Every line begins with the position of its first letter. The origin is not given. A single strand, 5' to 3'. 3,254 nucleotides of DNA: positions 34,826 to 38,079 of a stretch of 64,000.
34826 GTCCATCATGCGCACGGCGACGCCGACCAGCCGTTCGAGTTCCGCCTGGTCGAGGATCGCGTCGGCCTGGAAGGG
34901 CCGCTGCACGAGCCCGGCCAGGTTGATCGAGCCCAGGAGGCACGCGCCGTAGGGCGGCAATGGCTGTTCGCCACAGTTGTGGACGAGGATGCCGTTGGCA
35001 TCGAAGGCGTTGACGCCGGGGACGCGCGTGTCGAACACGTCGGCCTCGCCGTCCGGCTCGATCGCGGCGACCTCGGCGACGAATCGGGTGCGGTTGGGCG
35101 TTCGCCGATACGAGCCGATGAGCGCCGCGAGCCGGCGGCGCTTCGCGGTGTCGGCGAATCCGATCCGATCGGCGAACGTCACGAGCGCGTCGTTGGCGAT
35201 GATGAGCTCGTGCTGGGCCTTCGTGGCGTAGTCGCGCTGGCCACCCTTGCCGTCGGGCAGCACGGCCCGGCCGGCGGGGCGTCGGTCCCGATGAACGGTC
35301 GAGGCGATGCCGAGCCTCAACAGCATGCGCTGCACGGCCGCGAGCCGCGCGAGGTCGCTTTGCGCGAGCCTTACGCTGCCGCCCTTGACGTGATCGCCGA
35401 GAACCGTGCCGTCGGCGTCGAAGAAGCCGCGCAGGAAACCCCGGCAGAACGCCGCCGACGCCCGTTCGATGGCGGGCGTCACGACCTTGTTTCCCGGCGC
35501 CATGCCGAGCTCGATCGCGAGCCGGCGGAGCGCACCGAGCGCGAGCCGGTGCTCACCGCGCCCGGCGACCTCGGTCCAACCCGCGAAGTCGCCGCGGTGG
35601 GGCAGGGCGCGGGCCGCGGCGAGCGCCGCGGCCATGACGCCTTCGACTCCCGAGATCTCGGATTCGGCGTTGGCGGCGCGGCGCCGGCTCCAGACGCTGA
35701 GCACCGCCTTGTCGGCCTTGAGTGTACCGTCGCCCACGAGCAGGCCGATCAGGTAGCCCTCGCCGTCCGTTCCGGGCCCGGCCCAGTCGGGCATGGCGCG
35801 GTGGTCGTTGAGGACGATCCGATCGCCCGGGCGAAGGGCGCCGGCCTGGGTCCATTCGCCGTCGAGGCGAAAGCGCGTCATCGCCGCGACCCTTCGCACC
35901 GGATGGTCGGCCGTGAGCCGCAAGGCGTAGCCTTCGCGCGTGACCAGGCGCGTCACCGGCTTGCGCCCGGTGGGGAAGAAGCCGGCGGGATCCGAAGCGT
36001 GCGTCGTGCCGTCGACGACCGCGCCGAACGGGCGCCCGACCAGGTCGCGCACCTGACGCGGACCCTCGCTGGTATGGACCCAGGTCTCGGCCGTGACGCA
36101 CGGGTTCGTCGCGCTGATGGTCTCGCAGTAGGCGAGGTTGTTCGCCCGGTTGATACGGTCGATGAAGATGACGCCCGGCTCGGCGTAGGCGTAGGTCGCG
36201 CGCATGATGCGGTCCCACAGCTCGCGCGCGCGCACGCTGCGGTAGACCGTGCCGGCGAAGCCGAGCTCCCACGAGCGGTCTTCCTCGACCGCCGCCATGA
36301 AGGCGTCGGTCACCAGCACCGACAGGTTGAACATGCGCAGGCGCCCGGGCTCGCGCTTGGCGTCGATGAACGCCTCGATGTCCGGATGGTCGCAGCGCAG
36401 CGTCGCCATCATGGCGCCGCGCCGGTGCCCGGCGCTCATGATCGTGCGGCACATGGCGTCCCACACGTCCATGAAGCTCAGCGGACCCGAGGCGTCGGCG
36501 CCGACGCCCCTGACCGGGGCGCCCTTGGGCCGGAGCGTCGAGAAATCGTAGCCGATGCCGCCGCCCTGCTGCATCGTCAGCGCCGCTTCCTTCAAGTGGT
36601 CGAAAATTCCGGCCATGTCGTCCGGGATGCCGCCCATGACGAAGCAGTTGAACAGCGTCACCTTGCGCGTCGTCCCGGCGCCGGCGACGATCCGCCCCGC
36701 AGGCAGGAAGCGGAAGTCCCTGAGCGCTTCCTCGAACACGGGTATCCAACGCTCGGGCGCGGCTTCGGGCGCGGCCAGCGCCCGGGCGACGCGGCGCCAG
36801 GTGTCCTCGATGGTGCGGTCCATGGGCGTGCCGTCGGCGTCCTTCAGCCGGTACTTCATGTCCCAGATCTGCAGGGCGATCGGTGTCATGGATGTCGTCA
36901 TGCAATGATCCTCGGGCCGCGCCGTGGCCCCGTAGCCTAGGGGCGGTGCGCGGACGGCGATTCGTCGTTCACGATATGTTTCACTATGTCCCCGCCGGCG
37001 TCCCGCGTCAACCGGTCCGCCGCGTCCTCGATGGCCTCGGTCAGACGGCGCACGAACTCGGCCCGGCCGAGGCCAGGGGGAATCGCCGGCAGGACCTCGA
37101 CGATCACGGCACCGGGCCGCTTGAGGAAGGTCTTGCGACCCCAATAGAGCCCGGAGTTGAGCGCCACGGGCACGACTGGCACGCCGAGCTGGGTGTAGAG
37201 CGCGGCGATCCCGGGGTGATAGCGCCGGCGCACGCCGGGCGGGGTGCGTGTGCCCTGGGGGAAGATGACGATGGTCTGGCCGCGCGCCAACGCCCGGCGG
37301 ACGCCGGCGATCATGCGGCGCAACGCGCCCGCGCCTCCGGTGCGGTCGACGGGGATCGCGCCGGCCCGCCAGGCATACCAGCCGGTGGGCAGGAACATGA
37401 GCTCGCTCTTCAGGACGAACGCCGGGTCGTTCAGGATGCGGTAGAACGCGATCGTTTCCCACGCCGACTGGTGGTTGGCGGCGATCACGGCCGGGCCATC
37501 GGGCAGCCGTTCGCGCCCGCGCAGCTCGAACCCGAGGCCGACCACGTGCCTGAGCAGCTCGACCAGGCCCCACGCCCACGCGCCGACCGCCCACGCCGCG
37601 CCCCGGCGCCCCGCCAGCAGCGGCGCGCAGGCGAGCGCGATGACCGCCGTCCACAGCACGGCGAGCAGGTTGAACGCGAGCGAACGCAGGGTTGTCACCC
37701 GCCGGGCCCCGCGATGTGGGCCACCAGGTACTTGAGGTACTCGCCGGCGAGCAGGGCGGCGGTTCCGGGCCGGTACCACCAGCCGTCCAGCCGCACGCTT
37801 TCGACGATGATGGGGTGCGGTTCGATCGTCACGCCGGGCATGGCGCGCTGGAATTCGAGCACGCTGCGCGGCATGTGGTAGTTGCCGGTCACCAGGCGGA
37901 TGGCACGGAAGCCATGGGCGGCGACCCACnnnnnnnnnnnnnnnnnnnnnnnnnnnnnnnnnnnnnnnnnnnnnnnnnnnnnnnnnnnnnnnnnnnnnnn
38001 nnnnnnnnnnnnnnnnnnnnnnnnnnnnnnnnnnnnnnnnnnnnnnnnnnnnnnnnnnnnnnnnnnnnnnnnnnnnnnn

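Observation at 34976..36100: Active-site intein with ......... homing endonuclease splitting the B12-dependent ribonucleotide reductase nrdJ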

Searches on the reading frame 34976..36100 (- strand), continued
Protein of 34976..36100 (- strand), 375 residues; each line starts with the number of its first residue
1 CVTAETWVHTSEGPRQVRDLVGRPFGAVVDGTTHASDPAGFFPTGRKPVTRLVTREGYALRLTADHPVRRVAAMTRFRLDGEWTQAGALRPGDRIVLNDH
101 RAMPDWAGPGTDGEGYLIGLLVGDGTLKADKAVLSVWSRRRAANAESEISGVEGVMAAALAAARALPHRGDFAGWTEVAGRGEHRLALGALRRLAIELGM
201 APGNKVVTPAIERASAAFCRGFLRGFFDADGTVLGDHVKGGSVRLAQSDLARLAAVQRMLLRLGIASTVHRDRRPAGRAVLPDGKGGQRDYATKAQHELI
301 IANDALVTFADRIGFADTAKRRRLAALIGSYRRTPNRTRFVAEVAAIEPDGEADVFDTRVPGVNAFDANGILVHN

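Call 27: predict_structure(alignment_id=A1)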
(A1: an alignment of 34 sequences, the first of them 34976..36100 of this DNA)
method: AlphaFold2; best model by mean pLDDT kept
length: 375 residues; sequences in the alignment: 34
mean_pLDDT: 93.1   pTM: 0.91
mean pLDDT of the five models: 93.1, 92.5, 92.4, 92.1, 90.8
residues with pLDDT >= 90: 308; 70-90: 54; 50-70: 6; < 50: 7
segments of 3 or more residues with pLDDT < 50: 141-147
pLDDT, mean of each block of 10 residues (from residue 1): 97 97 97 97 98 98 98 91 97 97 94 98 96 86 48 95 90 89 93 97 96 98 97 81 94 97 97 89 87 93 95 96 92 85 98 98 97 96
secondary structure, 60 per line:
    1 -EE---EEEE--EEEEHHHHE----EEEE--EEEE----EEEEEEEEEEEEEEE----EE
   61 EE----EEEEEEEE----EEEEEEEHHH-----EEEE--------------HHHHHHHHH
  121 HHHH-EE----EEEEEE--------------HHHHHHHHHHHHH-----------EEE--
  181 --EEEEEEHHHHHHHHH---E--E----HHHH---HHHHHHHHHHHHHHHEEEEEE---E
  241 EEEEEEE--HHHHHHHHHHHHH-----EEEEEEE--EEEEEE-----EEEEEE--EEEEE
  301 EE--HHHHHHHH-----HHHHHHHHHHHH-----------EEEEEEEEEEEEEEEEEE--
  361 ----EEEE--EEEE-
elements in order: E7-10 E13-16 H17-20 E26-29 E32-35 E40-54 E59-62 E67-74 E79-85 E94-97 H112-124 E132-137 H152-164 E176-178 E183-188 H189-197 H209-212 H216-230 E231-236 E240-247 H250-262 E268-274 E277-282 E288-293 E296-302 H305-312 H318-329 E341-358 E365-368 E371-374

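Call 29: fold_search(model_id=the predicted structure, library=pdb)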
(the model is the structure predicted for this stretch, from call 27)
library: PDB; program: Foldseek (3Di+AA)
matches with E <= 10: 758; with E <= 0.001: 74
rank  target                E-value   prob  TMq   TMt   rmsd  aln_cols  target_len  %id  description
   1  7qsu                  1.7e-17  1.00  0.61  0.62   6.6       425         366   15  Crystal structure of homing endonuclease-associated TliVMA intein (C1A, d333-339) (released 2022-03-30)
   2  7qss                  3.7e-16  1.00  0.58  0.51  11.3       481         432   15  Crystal structure of homing endonuclease-associated TliVMA intein (C1A) (released 2022-03-30)
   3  1ef0_A                1.5e-14  1.00  0.59  0.53   7.5       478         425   14  CRYSTAL STRUCTURE OF PI-SCEI MINIPRECURSOR (released 2000-06-07)
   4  1dfa                  1.6e-14  1.00  0.55  0.52   8.1       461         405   14  CRYSTAL STRUCTURE OF PI-SCEI IN C2 SPACE GROUP (released 1999-12-08)
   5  1dq3                  4.3e-14  1.00  0.59  0.50   6.5       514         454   12  CRYSTAL STRUCTURE OF AN ARCHAEAL INTEIN-ENCODED HOMING ENDONUCLEASE PI-PFUI (released 2000-07-05)
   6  1vde_B                1.8e-13  1.00  0.58  0.52   7.6       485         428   15  PI-SCEI, A HOMING ENDONUCLEASE WITH PROTEIN SPLICING ACTIVITY (released 1998-04-08)
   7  7qst                  2.0e-13  1.00  0.54  0.56  11.7       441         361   14  Crystal structure of homing endonuclease-associated PhoVMA intein (C1A) (released 2022-03-30)
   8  1um2_B                2.0e-13  1.00  0.55  0.50   8.6       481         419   14  Crystal Structure of the Vma1-Derived Endonuclease with the Ligated Extein Segment (released 2004-09-22)
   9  1vde_A                2.1e-13  1.00  0.57  0.51   8.5       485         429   15  PI-SCEI, A HOMING ENDONUCLEASE WITH PROTEIN SPLICING ACTIVITY (released 1998-04-08)
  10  1lws_A                6.9e-13  1.00  0.55  0.50   8.7       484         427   15  Crystal structure of the intein homing endonuclease PI-SceI bound to its recognition sequence (released 2002-09-27)
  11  1lwt_A                8.7e-13  1.00  0.61  0.52   7.1       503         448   14  Crystal structure of the intein homing endonuclease PI-SceI bound to its substrate DNA (Ca2+ free) (released 2002-09-27)
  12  1jva_B                9.2e-13  1.00  0.56  0.50   8.2       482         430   14  CRYSTAL STRUCTURE OF THE VMA1-DERIVED ENDONUCLEASE BEARING THE N AND C EXTEIN PROPEPTIDES (released 2002-08-29)
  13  1um2_A                1.2e-11  1.00  0.56  0.51   8.0       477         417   13  Crystal Structure of the Vma1-Derived Endonuclease with the Ligated Extein Segment (released 2004-09-22)
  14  1jva_A                4.2e-11  1.00  0.58  0.52   7.5       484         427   13  CRYSTAL STRUCTURE OF THE VMA1-DERIVED ENDONUCLEASE BEARING THE N AND C EXTEIN PROPEPTIDES (released 2002-08-29)
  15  1ef0_B                2.5e-10  1.00  0.54  0.52   8.0       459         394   14  CRYSTAL STRUCTURE OF PI-SCEI MINIPRECURSOR (released 2000-06-07)
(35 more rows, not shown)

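Call 36: find_encoding_contigs(protein=P0098, flank=6000, max_places=3)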
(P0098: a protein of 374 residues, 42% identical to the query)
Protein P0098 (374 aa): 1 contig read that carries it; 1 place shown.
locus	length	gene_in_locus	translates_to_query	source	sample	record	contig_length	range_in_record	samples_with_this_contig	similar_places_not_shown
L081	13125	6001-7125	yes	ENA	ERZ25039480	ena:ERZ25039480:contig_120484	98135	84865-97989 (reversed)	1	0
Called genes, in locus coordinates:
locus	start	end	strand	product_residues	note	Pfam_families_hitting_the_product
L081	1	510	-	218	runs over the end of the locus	?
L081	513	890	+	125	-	PF07110:EthD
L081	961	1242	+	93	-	PF02604:PhdYeFM_antitox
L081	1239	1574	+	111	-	PF05016:ParE_toxin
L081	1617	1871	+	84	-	-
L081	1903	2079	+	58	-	-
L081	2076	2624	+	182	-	PF00857:Isochorismatase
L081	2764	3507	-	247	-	PF00106:adh_short, PF13561:adh_short_C2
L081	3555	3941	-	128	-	PF00106:adh_short, PF08659:KR, PF13561:adh_short_C2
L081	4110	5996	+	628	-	-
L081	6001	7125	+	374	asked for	PF14528:LAGLIDADG_3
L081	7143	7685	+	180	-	-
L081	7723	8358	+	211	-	PF04536:TPM_phosphatase (weak)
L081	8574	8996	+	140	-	PF07670:Gate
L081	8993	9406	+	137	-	-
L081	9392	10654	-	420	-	PF13393:tRNA-synt_His, PF01409:tRNA-synt_2d (faint), PF00587:tRNA-synt_2b, PF13393:tRNA-synt_His, PF03129:HGTP_anticodon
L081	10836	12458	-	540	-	PF00389:2-Hacid_dh, PF02826:2-Hacid_dh_C, PF03446:NAD_binding_2 (weak), PF19304:PGDH_inter, PF01842:ACT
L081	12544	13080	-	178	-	PF01986:DUF123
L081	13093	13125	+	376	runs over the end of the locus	PF13433:Peripla_BP_5 (weak), PF13458:Peripla_BP_6, PF01094:ANF_receptor, PF13433:Peripla_BP_5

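Call 37: search_protein_families(library=pfam, proteins=[L081:4110-5993:+, L081:6001-7122:+, L081:7143-7682:+, L081:7723-8355:+], max_evalue=1)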
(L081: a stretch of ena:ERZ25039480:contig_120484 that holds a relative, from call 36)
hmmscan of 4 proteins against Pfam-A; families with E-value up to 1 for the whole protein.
L081:4110-5993:+ (628 aa): 1 family
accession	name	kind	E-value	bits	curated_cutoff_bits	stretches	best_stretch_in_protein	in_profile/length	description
PF05175.20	MTS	-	0.29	11.2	23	1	551-598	97-141/170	Methyltransferase small domain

L081:6001-7122:+ (374 aa): 5 families
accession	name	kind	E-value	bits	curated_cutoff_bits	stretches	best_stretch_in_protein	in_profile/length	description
PF14528.11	LAGLIDADG_3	-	3.8e-21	75.6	22.5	1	215-311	1-82/82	LAGLIDADG-like domain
PF14890.11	Intein_splicing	-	8e-05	22.9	35.8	1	50-372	41-155/155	Intein splicing domain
PF01079.26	Hint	-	0.01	15.9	29.7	1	57-109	66-119/213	Hint module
PF14527.11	LAGLIDADG_WhiA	-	0.086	13.4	23.2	0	218-271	2-54/93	WhiA LAGLIDADG-like domain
PF05204.19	Hom_end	-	0.28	11.7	21.1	0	219-269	16-64/110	Homing endonuclease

L081:7143-7682:+ (180 aa): 1 family
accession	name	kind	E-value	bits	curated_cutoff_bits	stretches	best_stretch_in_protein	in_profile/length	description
PF14155.11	DUF4307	-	0.13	12.6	27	1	5-52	7-55/111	Domain of unknown function (DUF4307)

L081:7723-8355:+ (211 aa): 1 family
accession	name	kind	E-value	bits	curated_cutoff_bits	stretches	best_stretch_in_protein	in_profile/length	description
PF04536.20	TPM_phosphatase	-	5.1e-11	43.1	22.1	2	109-187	44-123/125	TPM domain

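Call 39: find_encoding_contigs(protein=P0112, flank=4000, max_places=3)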
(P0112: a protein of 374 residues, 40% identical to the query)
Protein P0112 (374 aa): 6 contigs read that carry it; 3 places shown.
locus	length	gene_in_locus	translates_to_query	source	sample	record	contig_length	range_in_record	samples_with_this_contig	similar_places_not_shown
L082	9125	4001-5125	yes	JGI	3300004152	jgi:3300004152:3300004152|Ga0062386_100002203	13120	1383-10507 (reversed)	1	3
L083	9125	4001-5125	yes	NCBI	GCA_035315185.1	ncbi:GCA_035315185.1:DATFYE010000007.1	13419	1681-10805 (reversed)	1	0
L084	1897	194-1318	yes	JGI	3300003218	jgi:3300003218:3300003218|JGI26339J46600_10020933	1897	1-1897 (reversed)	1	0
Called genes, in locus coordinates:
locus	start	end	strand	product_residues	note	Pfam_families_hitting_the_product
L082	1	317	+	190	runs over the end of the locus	-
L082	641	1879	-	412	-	PF00465:Fe-ADH, PF13685:Fe-ADH_2, PF25137:ADH_Fe_C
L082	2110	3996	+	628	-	-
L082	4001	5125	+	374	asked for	PF14890:Intein_splicing (weak), PF14528:LAGLIDADG_3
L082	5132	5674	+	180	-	-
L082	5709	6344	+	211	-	PF04536:TPM_phosphatase (weak)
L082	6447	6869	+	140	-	PF07670:Gate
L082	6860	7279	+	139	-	-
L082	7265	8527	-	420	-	PF00152:tRNA-synt_2 (faint), PF01409:tRNA-synt_2d (faint), PF13393:tRNA-synt_His, PF00587:tRNA-synt_2b, PF13393:tRNA-synt_His, PF03129:HGTP_anticodon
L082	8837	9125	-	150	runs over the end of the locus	PF01986:DUF123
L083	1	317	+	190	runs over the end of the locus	-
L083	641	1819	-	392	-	PF00465:Fe-ADH, PF13685:Fe-ADH_2, PF25137:ADH_Fe_C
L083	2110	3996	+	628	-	-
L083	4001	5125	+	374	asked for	PF14890:Intein_splicing (weak), PF14528:LAGLIDADG_3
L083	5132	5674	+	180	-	-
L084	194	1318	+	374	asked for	PF14890:Intein_splicing (weak), PF14528:LAGLIDADG_3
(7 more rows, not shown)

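Call 41: search_solved_structures(query=A1, max_evalue=0.001, show_alignments=0)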
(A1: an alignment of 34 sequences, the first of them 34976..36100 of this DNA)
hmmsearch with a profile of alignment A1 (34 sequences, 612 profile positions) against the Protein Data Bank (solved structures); distinct sequences matched with E-value up to 0.001: 49.
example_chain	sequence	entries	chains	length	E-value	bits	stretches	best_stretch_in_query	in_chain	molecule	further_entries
1xje_A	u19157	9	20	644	1.6e-38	135.8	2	480-609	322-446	ribonucleotide reductase, B12-dependent | Ribonucleoside-diphosphate reductase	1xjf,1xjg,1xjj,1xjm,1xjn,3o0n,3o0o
1xjk_A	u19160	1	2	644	1.6e-38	135.8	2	480-609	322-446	ribonucleotide reductase, B12-dependent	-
5im3_A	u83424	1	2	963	3.7e-25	91.7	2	488-609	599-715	Ribonucleoside-diphosphate reductase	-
7b9q_A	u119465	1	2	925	6.3e-22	81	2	28-109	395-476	Vitamin B12-dependent ribonucleotide reductase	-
7b9p_A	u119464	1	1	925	6.3e-22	81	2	28-109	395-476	Vitamin B12-dependent ribonucleotide reductase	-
7agj_A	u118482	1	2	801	1.3e-20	76.7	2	489-608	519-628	Ribonucleoside-diphosphate reductase subunit alpha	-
3s8a_A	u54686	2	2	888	1.4e-20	76.6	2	489-607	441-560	Ribonucleoside-diphosphate reductase large chain 1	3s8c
1zyz_A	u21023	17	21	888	1.4e-20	76.6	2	489-607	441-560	Ribonucleoside-diphosphate reductase large chain 1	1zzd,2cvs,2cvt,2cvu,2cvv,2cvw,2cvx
3tb9_A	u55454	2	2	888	1.4e-20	76.6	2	489-607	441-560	Ribonucleoside-diphosphate reductase large chain 1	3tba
6l3r_A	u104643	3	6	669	1.8e-20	76.2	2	488-608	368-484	Ribonucleoside-diphosphate reductase large subunit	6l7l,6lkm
2wgh_A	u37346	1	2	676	1.8e-20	76.2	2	488-608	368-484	RIBONUCLEOSIDE-DIPHOSPHATE REDUCTASE LARGE SUBUNIT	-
3hnc_A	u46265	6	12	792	2.8e-20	75.5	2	488-608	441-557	Ribonucleoside-diphosphate reductase large subunit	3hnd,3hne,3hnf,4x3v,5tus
5d1y_A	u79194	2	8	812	3e-20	75.4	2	488-608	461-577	Ribonucleoside-diphosphate reductase large subunit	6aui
4o1r_A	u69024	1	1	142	4.4e-11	45.2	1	447-479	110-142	Replicative DNA helicase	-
6frh_A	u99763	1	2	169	7e-10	41.2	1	448-483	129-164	Replicative DNA helicase,Replicative DNA helicase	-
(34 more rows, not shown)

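Call 57: search_protein_representatives(protein=window:34976-36100:-)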
Query: 375 residues. Proteins with E-value up to 0.001 (for the whole library): 2803; up to 1e-10: 1394; up to 1e-30: 647. The best 150 are listed.
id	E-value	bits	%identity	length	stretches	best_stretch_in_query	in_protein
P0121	5.7e-154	529.4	66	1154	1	1-375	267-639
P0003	4.6e-142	490.2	62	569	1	1-375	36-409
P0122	7.9e-137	473.0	57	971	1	1-375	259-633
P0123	1.2e-136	472.3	42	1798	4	1-375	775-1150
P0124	3.2e-136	471.0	59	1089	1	1-375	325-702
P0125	1.4e-133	462.2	59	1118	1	1-375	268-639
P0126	9.8e-132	456.2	61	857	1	10-375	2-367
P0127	1.3e-130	452.5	59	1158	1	1-375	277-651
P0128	4.8e-128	444.1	55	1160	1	1-375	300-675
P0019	6.6e-128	443.6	60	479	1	1-358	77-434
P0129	4.1e-126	437.7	60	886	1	1-375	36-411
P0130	2.8e-125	435.0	49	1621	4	1-375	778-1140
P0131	4.1e-123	427.8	58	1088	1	1-375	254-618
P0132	8.9e-122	423.4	53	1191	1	1-375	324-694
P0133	4.7e-121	421.1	57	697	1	1-375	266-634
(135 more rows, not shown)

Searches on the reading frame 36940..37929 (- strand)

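Call 22: search_protein_families(library=pfam, proteins=[window:36940-37929:-], max_evalue=0.001)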
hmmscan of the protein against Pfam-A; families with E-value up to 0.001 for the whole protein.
window:36940-37929:- (330 aa): 1 family
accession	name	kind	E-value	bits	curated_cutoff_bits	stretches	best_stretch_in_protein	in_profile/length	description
PF01553.26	Acyltransferase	-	8.6e-21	74.6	23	1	135-257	3-131/132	Acyltransferase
